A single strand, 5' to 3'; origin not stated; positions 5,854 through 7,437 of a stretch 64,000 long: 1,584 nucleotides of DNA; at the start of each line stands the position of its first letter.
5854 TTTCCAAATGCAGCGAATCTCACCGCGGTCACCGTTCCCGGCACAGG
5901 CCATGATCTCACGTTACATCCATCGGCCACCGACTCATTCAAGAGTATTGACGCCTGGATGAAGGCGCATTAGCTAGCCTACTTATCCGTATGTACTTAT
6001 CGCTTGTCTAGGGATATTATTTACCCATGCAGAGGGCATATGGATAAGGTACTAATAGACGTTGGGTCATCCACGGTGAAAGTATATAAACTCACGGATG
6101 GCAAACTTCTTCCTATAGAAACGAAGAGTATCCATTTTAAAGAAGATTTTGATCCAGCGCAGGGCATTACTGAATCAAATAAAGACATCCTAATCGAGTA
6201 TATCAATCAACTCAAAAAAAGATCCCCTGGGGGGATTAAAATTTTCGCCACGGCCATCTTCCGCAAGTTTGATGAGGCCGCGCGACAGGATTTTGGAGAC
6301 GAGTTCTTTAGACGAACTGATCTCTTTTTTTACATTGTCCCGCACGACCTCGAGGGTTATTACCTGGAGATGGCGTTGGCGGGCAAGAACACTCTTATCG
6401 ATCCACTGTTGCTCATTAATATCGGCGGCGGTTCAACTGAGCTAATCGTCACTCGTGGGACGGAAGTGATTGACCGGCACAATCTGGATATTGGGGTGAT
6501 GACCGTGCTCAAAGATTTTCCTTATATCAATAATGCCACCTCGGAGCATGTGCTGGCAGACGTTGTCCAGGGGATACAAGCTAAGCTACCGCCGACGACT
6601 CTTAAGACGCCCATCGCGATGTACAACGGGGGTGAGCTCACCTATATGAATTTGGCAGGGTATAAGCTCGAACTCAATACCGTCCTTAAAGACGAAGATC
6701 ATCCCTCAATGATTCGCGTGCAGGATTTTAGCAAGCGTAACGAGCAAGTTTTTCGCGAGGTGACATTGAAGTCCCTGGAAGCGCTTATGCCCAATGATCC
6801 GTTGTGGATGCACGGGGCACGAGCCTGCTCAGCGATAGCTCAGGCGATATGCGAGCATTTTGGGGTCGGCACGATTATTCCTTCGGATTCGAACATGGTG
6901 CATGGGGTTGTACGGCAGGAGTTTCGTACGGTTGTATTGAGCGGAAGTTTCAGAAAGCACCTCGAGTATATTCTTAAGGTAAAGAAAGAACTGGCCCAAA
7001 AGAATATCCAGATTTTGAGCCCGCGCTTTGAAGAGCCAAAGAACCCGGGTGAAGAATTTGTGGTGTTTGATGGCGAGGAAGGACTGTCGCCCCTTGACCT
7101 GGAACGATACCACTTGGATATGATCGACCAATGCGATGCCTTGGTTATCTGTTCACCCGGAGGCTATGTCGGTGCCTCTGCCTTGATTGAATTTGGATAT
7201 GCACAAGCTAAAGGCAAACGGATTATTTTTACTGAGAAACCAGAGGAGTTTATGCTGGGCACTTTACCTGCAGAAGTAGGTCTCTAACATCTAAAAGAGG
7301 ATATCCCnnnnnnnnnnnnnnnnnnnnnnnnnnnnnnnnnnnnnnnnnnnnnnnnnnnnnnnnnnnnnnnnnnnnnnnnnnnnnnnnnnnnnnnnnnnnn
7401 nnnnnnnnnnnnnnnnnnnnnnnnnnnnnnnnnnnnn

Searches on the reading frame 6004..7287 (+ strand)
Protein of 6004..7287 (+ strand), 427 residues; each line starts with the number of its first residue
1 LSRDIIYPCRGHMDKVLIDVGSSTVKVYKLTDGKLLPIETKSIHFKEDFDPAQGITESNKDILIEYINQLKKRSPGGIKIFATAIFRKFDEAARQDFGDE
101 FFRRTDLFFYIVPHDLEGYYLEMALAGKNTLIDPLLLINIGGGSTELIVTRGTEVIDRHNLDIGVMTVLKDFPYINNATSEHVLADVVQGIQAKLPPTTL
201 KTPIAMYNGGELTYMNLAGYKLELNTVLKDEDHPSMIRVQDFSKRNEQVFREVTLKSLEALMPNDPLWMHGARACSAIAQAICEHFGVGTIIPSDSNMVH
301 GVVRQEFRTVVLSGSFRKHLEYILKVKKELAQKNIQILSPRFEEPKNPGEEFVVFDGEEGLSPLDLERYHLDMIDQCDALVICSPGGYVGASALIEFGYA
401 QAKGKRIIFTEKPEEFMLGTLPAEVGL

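Call 68: search_protein_families(library=pfam, proteins=[window:6004-7287:+], max_evalue=0.1)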
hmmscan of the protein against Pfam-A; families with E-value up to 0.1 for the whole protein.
window:6004-7287:+ (427 aa): 5 families
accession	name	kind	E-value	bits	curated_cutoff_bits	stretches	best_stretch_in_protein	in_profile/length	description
PF02541.22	Ppx-GppA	-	6.8e-08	32.7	27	1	63-201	44-179/285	Ppx/GppA phosphatase family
PF05014.21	Nuc_deoxyrib_tr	-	0.0018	18.8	28.8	1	320-409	14-95/117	Nucleoside 2-deoxyribosyltransferase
PF15891.11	Nuc_deoxyri_tr2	-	0.0041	17.9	30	1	310-410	4-101/105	Nucleoside 2-deoxyribosyltransferase like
PF14450.12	FtsA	-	0.0047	17.7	31.8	0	137-175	2-37/127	Cell division protein FtsA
PF02527.21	GidB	-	0.093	12.5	27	0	310-347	75-112/184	rRNA small subunit methyltransferase G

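Call 80: search_protein_families(library=padloc, proteins=[window:6004-7287:+], max_evalue=0.01)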
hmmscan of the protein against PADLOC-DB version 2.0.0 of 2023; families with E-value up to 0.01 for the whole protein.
window:6004-7287:+ (427 aa): 0 families
